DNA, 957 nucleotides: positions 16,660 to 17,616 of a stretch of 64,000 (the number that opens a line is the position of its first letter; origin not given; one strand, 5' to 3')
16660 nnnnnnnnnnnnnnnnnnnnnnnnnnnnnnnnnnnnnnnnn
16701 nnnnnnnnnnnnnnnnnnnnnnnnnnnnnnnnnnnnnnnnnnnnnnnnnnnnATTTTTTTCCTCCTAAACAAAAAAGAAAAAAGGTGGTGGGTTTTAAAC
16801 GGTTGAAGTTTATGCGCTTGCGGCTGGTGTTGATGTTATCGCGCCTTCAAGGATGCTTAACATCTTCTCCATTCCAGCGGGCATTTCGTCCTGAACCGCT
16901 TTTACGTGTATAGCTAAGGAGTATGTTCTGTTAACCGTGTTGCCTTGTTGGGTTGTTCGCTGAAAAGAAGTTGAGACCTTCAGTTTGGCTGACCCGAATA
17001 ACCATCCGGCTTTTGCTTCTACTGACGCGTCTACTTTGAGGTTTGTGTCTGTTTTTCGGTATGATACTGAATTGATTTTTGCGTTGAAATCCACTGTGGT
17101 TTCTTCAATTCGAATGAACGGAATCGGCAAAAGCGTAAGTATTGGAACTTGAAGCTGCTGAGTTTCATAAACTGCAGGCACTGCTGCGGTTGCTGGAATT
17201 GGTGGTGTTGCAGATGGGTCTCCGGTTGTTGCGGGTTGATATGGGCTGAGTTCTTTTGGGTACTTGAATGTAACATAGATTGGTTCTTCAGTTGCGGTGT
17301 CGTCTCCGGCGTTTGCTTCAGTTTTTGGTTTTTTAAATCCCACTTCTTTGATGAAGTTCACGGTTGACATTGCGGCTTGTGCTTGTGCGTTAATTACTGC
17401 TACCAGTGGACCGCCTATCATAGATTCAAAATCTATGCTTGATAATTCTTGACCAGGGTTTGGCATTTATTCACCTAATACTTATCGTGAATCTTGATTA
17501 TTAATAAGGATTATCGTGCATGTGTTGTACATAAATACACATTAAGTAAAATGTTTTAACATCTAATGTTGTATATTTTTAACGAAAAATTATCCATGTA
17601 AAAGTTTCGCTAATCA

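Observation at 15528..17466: Compact three-gene operon of unknown function built around a paralogous 'MPNxG ... PIP(H)FR' protein pair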

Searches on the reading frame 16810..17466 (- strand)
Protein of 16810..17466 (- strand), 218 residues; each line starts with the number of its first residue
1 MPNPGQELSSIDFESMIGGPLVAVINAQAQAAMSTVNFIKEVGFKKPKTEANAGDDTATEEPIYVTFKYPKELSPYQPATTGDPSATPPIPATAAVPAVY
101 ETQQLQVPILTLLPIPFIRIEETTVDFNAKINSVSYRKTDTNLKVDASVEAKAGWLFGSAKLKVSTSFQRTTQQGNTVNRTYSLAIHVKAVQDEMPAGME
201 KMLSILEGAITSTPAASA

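Call 4: search_protein_families(library=pfam, proteins=[window:16810-17466:-], max_evalue=10)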
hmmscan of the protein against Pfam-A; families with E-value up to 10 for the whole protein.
window:16810-17466:- (218 aa): 1 family
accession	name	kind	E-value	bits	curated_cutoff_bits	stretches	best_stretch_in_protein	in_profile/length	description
PF11655.13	DUF2589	-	2e-29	103.4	23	1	13-207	2-152/154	Protein of unknown function (DUF2589)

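Call 5: search_protein_families(library=ncbifam, proteins=[window:16810-17466:-], max_evalue=10)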
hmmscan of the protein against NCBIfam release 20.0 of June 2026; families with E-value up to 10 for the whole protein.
window:16810-17466:- (218 aa): 0 families

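Call 6: search_protein_families(library=padloc, proteins=[window:16810-17466:-], max_evalue=10)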
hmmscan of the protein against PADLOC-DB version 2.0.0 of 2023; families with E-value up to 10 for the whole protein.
window:16810-17466:- (218 aa): 0 families

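Call 11: search_solved_structures(query=window:16810-17466:-, max_evalue=10)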
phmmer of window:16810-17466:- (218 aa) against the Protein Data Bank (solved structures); distinct sequences matched with E-value up to 10: 0.

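Call 12: find_homologous_proteins(query=window:16810-17466:-)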
Query window:16810-17466:- (218 aa): 1945 proteins with E <= 0.001 among 2232 candidates; the best 120 are listed.
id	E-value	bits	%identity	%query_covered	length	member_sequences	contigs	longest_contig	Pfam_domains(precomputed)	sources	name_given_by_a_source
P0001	2.0e-126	437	94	100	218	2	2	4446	PF11655.14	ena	-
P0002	6.8e-124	429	91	100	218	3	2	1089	PF11655.14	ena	-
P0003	8.1e-124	429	91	100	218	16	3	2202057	PF11655.14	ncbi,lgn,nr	ncbi:MAG: DUF2589 domain-containing protein [Candidatus Bathyarchaeota archaeon]|nr:DUF2589 domain-c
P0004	1.3e-123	428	91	100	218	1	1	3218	PF11655.14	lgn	-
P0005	1.6e-123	428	90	100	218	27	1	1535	PF11655.14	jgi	jgi:hypothetical protein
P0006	1.1e-121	422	89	100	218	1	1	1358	PF11655.14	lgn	-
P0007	1.1e-120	419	89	100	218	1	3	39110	PF11655.14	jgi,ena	-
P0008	1.5e-120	418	89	100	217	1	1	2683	PF11655.14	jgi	jgi:hypothetical protein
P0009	2.1e-120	418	91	100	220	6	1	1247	PF11655.14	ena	-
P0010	7.6e-120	416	88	100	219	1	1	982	PF11655.14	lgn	-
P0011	8.5e-120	416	88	99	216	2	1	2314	PF11655.14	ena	-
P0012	1.1e-119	415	89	99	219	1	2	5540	PF11655.14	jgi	jgi:hypothetical protein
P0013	1.5e-119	415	87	100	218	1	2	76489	PF11655.14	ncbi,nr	ncbi:MAG: DUF2589 domain-containing protein [Methanocellales archaeon]|nr:DUF2589 domain-containing 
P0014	1.7e-119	415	88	99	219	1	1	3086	PF11655.14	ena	-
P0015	2.0e-119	414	89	99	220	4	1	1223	PF11655.14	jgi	-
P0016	3.4e-119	414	88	100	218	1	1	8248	PF11655.14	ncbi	-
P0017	4.0e-119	413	88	100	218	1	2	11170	PF11655.14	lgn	-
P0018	6.1e-119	413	86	100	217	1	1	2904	PF11655.14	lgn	-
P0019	1.3e-118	412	88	100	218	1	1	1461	PF11655.14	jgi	jgi:hypothetical protein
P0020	1.3e-118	412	89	99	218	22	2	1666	PF11655.14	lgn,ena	-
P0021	2.3e-118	411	88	99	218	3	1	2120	PF11655.14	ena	-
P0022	2.3e-118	411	87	99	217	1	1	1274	PF11655.14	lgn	-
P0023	3.6e-118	410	88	98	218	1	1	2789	PF11655.14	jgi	jgi:hypothetical protein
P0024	3.6e-118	410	87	99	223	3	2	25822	PF11655.14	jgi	-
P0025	5.1e-118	410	89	99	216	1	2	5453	PF11655.14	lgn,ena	-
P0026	1.1e-117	409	88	99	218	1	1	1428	PF11655.14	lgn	-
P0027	2.0e-117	408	88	99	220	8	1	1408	PF11655.14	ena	-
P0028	2.2e-117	408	86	100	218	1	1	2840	PF11655.14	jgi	-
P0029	2.3e-117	408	86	100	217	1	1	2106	PF11655.14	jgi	jgi:hypothetical protein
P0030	2.6e-117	408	87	99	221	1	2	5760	PF11655.14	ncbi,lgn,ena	-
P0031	2.9e-117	407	88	100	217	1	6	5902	PF11655.14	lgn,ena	-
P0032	3.4e-117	407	86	100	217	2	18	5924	PF11655.14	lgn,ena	-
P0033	3.5e-117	407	87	99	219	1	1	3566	PF11655.14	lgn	-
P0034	3.6e-117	407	88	99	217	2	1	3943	PF11655.14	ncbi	-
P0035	4.5e-117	407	87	99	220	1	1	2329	PF11655.14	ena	-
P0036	5.8e-117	406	88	99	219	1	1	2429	PF11655.14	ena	-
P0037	1.1e-116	405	85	100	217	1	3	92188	PF11655.14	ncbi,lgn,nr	ncbi:MAG: DUF2589 domain-containing protein [Methanocellales archaeon]|nr:DUF2589 domain-containing 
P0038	1.2e-116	405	85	100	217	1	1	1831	PF11655.14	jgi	jgi:hypothetical protein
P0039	1.4e-116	405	87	100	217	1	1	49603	PF11655.14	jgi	jgi:hypothetical protein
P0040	1.6e-116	405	87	100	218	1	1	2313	PF11655.14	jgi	jgi:hypothetical protein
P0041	2.6e-116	404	86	100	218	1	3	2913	PF11655.14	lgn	-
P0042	2.6e-116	404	86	99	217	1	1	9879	PF11655.14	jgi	jgi:hypothetical protein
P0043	3.0e-116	404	87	99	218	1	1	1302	PF11655.14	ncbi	-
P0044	3.8e-116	404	85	100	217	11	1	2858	PF11655.14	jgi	jgi:hypothetical protein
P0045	4.3e-116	404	85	100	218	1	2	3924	PF11655.14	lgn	-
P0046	4.8e-116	403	85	100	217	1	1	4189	PF11655.14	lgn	-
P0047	5.1e-116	403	86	98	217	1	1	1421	PF11655.14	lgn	-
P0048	6.9e-116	403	86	100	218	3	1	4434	PF11655.14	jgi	-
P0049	7.1e-116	403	85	100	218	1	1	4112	PF11655.14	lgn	-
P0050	9.4e-116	402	84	100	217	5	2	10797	PF11655.14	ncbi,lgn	-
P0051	1.0e-115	402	86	98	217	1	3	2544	PF11655.14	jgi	-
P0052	1.0e-115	402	87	99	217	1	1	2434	PF11655.14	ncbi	-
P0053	1.0e-115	402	87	100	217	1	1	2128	PF11655.14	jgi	jgi:hypothetical protein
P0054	1.2e-115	402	87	98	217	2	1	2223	PF11655.14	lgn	-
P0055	1.6e-115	402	87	99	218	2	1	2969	PF11655.14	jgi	jgi:hypothetical protein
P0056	3.1e-115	401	86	100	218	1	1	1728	PF11655.14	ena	-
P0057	4.1e-115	400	83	100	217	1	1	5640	PF11655.14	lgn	-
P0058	5.6e-115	400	87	99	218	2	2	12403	PF11655.14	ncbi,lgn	ncbi:MAG: DUF2589 domain-containing protein [bacterium]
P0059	6.7e-115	400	86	99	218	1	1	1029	PF11655.14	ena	-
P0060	6.8e-115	400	84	100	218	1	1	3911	PF11655.14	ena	-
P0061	7.0e-115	400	87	99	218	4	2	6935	PF11655.14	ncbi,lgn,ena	-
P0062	7.1e-115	400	84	100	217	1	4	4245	PF11655.14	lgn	-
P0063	8.0e-115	399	83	100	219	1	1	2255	PF11655.14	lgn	-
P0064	1.0e-114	399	85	100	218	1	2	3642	PF11655.14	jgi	jgi:hypothetical protein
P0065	1.0e-114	399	85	99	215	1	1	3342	PF11655.14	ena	-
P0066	1.0e-114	399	86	99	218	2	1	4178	PF11655.14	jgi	-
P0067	1.1e-114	399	86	99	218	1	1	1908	PF11655.14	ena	-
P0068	1.2e-114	399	86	99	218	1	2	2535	PF11655.14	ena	-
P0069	1.3e-114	399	84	100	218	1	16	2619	PF11655.14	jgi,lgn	jgi:hypothetical protein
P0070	1.5e-114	399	84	100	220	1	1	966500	PF11655.14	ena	-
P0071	1.5e-114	399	85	97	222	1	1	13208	PF11655.14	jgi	-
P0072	1.6e-114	398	85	100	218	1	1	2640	PF11655.14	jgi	-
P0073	1.8e-114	398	85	100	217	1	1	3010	PF11655.14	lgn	-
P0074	2.0e-114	398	84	100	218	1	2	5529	PF11655.14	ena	-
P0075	2.1e-114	398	86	97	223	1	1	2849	PF11655.14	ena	-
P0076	2.1e-114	398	84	100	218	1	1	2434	PF11655.14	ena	-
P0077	2.2e-114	398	84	100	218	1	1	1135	PF11655.14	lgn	-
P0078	2.2e-114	398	85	99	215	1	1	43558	PF11655.14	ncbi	-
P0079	2.2e-114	398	87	99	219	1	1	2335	PF11655.14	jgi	-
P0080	2.3e-114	398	84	100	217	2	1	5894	PF11655.14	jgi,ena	-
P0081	2.6e-114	398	84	100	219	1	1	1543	PF11655.14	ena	-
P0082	2.7e-114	398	85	100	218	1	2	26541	PF11655.14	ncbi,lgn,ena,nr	ncbi:MAG: DUF2589 domain-containing protein [Methanotrichaceae archaeon]|nr:DUF2589 domain-containin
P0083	3.1e-114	398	86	100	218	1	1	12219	PF11655.14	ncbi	-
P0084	3.5e-114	397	83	100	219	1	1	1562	PF11655.14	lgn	-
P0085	5.8e-114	397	86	100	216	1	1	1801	PF11655.14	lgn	-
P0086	5.9e-114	397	83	100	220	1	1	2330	PF11655.14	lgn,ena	-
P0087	6.7e-114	396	84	100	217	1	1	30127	PF11655.14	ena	-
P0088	7.9e-114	396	84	100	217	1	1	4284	PF11655.14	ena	-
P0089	8.0e-114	396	85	100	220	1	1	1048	PF11655.14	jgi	jgi:hypothetical protein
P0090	8.5e-114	396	84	98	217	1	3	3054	PF11655.14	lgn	-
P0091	1.0e-113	396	86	100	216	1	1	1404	PF11655.14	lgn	-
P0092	1.1e-113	396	83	100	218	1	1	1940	PF11655.14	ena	-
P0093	1.2e-113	396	84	100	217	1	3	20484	PF11655.14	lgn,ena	-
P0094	1.4e-113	395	84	98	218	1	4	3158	PF11655.14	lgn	-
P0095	1.4e-113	395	83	100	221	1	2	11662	PF11655.14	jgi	jgi:hypothetical protein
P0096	1.5e-113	395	84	100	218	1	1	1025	PF11655.14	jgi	jgi:hypothetical protein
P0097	1.7e-113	395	85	98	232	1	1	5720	PF11655.14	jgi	jgi:hypothetical protein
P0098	1.7e-113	395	85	99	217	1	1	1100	PF11655.14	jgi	-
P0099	1.9e-113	395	82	100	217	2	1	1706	PF11655.14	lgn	-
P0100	2.4e-113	395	82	100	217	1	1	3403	PF11655.14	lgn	-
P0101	2.5e-113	395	84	100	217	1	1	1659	PF11655.14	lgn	-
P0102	2.6e-113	395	85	99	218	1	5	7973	PF11655.14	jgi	jgi:hypothetical protein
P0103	2.9e-113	394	85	95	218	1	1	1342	PF11655.14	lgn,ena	-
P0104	3.6e-113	394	83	100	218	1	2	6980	PF11655.14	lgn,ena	-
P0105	4.5e-113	394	85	98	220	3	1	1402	PF11655.14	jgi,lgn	jgi:hypothetical protein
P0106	5.9e-113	393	83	100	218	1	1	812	PF11655.14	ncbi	-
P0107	6.5e-113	393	83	100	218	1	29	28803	PF11655.14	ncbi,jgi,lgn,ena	jgi:hypothetical protein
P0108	8.0e-113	393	77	99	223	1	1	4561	PF11655.14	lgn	-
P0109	8.3e-113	393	83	100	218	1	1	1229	PF11655.14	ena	-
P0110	8.4e-113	393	83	100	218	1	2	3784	PF11655.14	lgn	-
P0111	8.4e-113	393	83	100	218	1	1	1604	PF11655.14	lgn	-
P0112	8.4e-113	393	84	99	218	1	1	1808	PF11655.14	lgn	-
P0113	8.7e-113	393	84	98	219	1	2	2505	PF11655.14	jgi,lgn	-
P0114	9.2e-113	393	84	99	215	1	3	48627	PF11655.14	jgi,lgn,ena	-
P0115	9.9e-113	393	84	99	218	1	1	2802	PF11655.14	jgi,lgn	jgi:hypothetical protein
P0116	1.2e-112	392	84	99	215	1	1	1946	PF11655.14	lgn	-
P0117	1.4e-112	392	84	99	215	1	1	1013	PF11655.14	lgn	-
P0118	1.4e-112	392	83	100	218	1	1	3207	PF11655.14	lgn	-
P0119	1.9e-112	392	83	100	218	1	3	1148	PF11655.14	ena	-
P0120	1.9e-112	392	83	99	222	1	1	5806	PF11655.14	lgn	-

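Call 16: find_encoding_contigs(protein=P0003, flank=8000, max_places=3)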
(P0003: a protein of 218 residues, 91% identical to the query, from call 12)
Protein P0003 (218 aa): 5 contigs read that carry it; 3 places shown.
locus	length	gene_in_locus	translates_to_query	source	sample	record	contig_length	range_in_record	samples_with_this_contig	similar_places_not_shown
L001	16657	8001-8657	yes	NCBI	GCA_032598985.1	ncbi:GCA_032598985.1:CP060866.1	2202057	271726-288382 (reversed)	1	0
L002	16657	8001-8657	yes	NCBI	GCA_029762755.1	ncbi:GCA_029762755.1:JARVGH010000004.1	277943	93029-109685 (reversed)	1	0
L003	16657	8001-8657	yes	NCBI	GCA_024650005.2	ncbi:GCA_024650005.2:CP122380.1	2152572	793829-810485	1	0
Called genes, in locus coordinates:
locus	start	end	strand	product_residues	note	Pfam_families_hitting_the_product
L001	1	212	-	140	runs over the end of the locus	PF01037:AsnC_trans_reg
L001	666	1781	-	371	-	PF13480:Acetyltransf_6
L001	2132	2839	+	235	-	PF17746:SfsA_N, PF03749:SfsA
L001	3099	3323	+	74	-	-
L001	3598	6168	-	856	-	PF13360:PQQ_2 (weak)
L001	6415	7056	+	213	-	PF01209:Ubie_methyltran, PF02353:CMAS (weak), PF13489:Methyltransf_23, PF13847:Methyltransf_31, PF08241:Methyltransf_11, PF08242:Methyltransf_12, PF13649:Methyltransf_25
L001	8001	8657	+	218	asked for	PF11655:DUF2589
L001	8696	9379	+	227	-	-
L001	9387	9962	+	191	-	-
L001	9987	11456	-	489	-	PF13517:FG-GAP_3 (faint), PF01839:FG-GAP (faint)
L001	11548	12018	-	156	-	-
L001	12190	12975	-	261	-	PF00483:NTP_transferase, PF12804:NTP_transf_3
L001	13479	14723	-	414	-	PF07690:MFS_1, PF12832:MFS_1_like, PF00083:Sugar_tr, PF07690:MFS_1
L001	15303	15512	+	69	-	PF07311:Dodecin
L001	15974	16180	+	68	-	-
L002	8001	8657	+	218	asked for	PF11655:DUF2589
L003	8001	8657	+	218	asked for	PF11655:DUF2589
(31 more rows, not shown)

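Call 25: predict_structure(alignment_id=A1)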
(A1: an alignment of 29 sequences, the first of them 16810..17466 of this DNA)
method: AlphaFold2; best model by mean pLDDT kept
length: 218 residues; sequences in the alignment: 29
mean_pLDDT: 38.5   pTM: 0.28
mean pLDDT of the five models: 38.5, 38.5, 36.7, 36.7, 34.2
residues with pLDDT >= 90: 0; 70-90: 18; 50-70: 14; < 50: 186
segments of 3 or more residues with pLDDT < 50: 1-70, 103-212, 214-218
pLDDT, mean of each block of 10 residues (from residue 1): 28 28 27 24 31 35 45 64 77 72 48 32 32 24 28 27 31 32 35 39 45 43
secondary structure, 60 per line:
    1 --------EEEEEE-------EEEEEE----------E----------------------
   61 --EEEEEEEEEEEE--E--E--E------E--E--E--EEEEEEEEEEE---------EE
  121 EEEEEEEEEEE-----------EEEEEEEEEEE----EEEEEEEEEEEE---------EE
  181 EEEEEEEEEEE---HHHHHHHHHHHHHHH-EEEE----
elements in order: E9-14 E22-27 E63-74 E99-109 E119-131 E143-153 E158-169 E179-191 H195-209 E211-214

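Call 31: find_related_loci(query=A1, collection=genome_contigs, flank=6000)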
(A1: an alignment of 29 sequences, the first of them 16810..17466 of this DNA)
Query A1 (218 aa) in genome_contigs; peptide patterns used: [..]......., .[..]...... (x = any residue, [..] = any of these).
366 stretches matched a pattern; 252 encode a relative of the query (tblastn E <= 1e-3); the best 80 are kept; 80 distinct loci.
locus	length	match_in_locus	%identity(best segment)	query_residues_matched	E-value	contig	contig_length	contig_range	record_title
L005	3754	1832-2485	92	1-218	3e-137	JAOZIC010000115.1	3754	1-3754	MAG: Candidatus Bathyarchaeota archaeon isolate DYS_4 NODE_28545, whole genome shotgun sequence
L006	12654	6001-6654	91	1-218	5e-133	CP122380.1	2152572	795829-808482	MAG: Candidatus Bathyarchaeum tardum isolate M17C-01 chromosome, complete genome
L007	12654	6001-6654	91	1-218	3e-132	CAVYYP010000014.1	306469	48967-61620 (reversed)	MAG: Candidatus Bathyarchaeota archaeon isolate MFD02923.bin.1.72 genome assembly, contig: contig_7307, whole genome sho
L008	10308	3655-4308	87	1-218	2e-127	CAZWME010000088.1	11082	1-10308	MAG TPA_asm: uncultured Pirellulales bacterium isolate binchicken_co116_96 genome assembly, contig: NODE_6607_length_110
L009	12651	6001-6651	88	1-217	2e-127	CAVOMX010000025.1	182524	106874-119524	MAG: Candidatus Bathyarchaeota archaeon isolate MFD09779.bin.2.126 genome assembly, contig: contig_9893, whole genome sh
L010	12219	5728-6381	86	1-218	2e-124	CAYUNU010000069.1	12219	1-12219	MAG TPA_asm: uncultured Porphyromonadaceae bacterium isolate binchicken_co42_430 genome assembly, contig: NODE_8135_leng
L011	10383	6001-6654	85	1-218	7e-124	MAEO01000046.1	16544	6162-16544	MAG: Smithella sp. M82 Smithella_M82_scaffold_75, whole genome shotgun sequence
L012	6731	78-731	85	1-218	1e-123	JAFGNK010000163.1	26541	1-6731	MAG: Methanotrichaceae archaeon isolate Zod_Metabat.543 k87_8202408, whole genome shotgun sequence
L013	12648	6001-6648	84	1-216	6e-123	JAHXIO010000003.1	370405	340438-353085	MAG: Candidatus Thiodiazotropha sp. (ex Monitilora ramsayi) isolate L094_Th1 c_000000000005, whole genome shotgun sequen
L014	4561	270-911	93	1-214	3e-124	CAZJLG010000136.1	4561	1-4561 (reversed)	MAG TPA_asm: uncultured Candidatus Bathyarchaeia archaeon isolate binchicken_co150_774 genome assembly, contig: NODE_595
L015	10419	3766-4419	83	1-218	2e-122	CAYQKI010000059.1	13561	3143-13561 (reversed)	MAG TPA_asm: uncultured Methanotrichaceae archaeon isolate SRP192927_co7_679 genome assembly, contig: NODE_8851_length_1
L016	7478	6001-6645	83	1-215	6e-122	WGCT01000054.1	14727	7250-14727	MAG: Draconibacterium sp. isolate S145_14 k151_122193, whole genome shotgun sequence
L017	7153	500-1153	83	1-218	2e-121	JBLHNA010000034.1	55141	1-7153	MAG: Desulforhopalus sp. isolate 3300055726_99 Ga0535650_0000502, whole genome shotgun sequence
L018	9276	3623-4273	82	1-217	4e-121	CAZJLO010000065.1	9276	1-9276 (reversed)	MAG TPA_asm: uncultured Thermotogae bacterium isolate binchicken_co42_503 genome assembly, contig: NODE_12800_length_927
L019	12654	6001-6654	87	1-218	5e-121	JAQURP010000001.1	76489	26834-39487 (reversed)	MAG: Methanocellales archaeon isolate STD1_76 NODE_638_length_76489_cov_15.390050_Sandtown_D1, whole genome shotgun sequ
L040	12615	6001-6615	65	1-214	9e-87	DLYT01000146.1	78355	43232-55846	MAG TPA_asm: Porphyromonadaceae bacterium isolate UBA12018 contig_3982, whole genome shotgun sequence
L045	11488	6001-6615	64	1-214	2e-85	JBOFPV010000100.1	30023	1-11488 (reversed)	MAG: Tannerellaceae bacterium isolate WFFMC_MAG_227 k139_737565_flag=1_multi=7.0000_len=30023, whole genome shotgun sequ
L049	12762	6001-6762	62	1-214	1e-89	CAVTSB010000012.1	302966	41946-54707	MAG: uncultured Bacteroidales bacterium isolate MFD00905.bin.1.144 genome assembly, contig: contig_95224, whole genome s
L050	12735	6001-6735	56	1-215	2e-74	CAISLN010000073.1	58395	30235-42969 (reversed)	MAG: uncultured beta proteobacterium isolate Day6-2_bin-221 genome assembly, contig: bin-221:073/132, whole genome shotg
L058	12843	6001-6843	47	1-215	5e-68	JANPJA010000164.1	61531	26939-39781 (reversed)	MAG: Acidobacteriota bacterium isolate VAR_61_metabat_479 VAR_61_k141_2133395, whole genome shotgun sequence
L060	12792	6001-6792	45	3-216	2e-65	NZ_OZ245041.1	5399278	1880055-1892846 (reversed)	MAG: Kordia sp. isolate bfdb8b16-a78d-4fcc-957b-55b0cbd6d888 chromosome 1, complete sequence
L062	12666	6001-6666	77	1-216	5e-107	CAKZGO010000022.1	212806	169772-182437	MAG TPA_asm: uncultured Dongia sp. isolate ERR2114811_bin.4_CONCOCT_v1.1_MAG genome assembly, contig: ERZ1034369.13, who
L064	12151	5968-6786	46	3-214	2e-63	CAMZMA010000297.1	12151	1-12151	uncultured Flavobacteriaceae bacterium isolate TAG_MAG_00011 genome assembly, contig: TAG_MAG_00011_000000000033, whole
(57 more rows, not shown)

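Call 37: search_protein_families(library=pfam, proteins=[L050:4857-5819:+, L062:8018-8581:+, L013:8193-8744:+, L049:5443-5946:+], max_evalue=0.01)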
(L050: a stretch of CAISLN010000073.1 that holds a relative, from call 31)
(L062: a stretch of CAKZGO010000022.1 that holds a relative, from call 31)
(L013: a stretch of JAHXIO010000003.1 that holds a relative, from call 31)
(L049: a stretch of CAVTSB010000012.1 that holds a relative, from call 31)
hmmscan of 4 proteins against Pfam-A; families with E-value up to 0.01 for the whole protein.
L050:4857-5819:+ (320 aa): 3 families
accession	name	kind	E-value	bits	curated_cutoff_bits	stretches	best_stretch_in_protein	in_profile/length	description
PF12833.13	HTH_18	-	1.3e-22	80.3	33.6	1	238-317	1-80/80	Helix-turn-helix domain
PF00165.29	HTH_AraC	-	1.8e-09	38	26.6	1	280-316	7-42/42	Bacterial regulatory helix-turn-helix proteins, AraC family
PF02311.25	AraC_binding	-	1.2e-06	28.8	21.1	1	68-142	12-88/135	AraC-like ligand binding domain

L062:8018-8581:+ (187 aa): 0 families

L013:8193-8744:+ (183 aa): 0 families

L049:5443-5946:+ (167 aa): 1 family
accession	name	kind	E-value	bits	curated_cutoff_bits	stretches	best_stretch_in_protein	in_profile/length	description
PF06037.17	DUF922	-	1.6e-15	58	27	1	15-158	3-153/153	Bacterial protein of unknown function (DUF922)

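Call 50: search_protein_families(library=phrogs, proteins=[window:16810-17466:-], max_evalue=1)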
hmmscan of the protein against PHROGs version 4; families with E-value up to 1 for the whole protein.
window:16810-17466:- (218 aa): 0 families
